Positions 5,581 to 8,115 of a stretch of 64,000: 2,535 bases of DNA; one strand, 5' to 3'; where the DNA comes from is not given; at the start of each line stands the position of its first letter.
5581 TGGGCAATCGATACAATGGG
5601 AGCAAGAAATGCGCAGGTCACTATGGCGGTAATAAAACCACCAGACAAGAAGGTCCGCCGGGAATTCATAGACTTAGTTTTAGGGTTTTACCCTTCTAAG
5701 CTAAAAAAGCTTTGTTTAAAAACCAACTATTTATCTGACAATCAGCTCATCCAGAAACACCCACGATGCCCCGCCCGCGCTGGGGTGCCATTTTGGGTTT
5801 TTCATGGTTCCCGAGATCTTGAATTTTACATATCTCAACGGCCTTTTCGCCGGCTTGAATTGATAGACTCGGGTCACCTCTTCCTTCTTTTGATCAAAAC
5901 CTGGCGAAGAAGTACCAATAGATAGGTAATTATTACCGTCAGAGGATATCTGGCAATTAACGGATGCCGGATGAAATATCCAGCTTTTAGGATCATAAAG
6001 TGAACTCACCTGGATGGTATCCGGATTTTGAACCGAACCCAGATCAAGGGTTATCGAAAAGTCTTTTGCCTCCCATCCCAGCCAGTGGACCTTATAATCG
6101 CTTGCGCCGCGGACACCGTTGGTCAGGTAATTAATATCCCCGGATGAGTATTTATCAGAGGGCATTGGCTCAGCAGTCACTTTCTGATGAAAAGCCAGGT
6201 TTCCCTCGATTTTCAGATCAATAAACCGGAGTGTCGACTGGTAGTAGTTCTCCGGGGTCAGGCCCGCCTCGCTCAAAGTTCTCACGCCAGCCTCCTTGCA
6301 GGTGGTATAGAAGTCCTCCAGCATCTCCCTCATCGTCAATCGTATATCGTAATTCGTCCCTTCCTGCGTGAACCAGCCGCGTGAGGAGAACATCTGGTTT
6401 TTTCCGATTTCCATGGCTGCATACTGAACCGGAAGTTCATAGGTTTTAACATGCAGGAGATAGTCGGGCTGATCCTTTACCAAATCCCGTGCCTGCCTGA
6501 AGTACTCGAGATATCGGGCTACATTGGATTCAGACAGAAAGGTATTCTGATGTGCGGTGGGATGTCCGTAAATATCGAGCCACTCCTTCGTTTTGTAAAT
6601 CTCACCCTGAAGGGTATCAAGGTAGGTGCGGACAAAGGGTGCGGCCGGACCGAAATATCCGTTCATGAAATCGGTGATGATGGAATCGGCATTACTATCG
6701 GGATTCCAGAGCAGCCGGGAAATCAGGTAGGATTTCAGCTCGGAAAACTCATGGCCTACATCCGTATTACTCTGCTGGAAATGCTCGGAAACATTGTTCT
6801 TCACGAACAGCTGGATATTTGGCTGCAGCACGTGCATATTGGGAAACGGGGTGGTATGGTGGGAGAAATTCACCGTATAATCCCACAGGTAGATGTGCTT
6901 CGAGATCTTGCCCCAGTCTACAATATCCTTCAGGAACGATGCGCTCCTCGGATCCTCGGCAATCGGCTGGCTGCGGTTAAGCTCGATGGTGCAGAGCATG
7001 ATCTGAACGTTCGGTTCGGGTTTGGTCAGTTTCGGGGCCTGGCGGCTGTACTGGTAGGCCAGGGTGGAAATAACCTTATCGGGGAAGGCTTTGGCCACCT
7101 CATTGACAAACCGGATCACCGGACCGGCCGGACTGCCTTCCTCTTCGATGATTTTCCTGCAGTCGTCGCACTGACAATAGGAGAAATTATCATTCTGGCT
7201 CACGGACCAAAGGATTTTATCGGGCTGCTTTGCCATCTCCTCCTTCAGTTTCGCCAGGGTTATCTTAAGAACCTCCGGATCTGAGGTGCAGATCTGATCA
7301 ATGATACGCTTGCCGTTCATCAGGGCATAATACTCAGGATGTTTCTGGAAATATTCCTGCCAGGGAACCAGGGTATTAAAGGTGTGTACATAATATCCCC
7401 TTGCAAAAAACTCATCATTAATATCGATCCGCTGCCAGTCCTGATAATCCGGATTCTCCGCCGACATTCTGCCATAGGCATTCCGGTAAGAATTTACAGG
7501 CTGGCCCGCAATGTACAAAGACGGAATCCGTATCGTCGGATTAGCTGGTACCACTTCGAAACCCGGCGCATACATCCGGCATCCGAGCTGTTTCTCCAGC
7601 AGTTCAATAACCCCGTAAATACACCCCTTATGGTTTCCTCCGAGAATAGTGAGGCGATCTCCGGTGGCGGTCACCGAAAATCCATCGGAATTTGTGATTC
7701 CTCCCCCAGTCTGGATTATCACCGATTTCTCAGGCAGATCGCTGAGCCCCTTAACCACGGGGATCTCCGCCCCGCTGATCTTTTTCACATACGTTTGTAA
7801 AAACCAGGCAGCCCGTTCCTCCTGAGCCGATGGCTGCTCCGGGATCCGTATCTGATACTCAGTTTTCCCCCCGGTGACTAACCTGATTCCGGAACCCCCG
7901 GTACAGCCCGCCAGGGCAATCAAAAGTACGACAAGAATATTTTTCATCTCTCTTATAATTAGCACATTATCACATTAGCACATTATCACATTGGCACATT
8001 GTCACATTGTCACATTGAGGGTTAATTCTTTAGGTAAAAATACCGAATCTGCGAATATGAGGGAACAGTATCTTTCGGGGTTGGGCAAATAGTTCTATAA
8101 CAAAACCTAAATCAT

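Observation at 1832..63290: Nearly every intergenic spacer is built from short tandem repeats with a shared modular, often palindromic, architecture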

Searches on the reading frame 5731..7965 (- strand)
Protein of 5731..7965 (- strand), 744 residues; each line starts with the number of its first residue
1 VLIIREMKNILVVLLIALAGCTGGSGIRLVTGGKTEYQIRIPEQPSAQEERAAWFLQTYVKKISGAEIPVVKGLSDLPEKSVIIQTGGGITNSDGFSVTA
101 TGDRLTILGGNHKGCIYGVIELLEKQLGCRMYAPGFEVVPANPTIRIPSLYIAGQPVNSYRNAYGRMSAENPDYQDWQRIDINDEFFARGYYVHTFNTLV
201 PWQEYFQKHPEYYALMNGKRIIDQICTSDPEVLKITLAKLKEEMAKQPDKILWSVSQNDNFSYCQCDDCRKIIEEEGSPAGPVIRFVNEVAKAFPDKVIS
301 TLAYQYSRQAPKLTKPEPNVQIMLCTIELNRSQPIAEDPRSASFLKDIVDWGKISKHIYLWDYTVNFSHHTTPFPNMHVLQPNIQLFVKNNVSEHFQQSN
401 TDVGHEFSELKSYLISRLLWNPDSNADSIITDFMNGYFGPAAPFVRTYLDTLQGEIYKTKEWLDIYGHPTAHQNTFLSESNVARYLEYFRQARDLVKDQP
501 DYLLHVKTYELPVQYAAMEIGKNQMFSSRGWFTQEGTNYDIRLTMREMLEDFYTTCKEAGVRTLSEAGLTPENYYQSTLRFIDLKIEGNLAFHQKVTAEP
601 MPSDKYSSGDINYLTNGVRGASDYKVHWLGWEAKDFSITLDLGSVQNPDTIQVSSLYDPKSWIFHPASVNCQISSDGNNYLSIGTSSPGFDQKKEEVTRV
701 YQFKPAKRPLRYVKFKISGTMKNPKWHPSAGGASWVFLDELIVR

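Call 8: search_protein_families(library=pfam, proteins=[window:5731-7965:-])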
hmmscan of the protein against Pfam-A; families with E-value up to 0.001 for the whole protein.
window:5731-7965:- (744 aa): 3 families
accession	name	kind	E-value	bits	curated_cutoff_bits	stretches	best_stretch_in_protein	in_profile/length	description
PF16126.11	DUF4838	-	1.3e-108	363.5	26.6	1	131-450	1-325/325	Domain of unknown function (DUF4838)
PF00754.31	F5_F8_type_C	-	0.00012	22.7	28.2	1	609-726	12-115/127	F5/8 type C domain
PF02838.20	Glyco_hydro_20b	-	0.00051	21.2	26.1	0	35-119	22-101/124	Glycosyl hydrolase family 20, domain 2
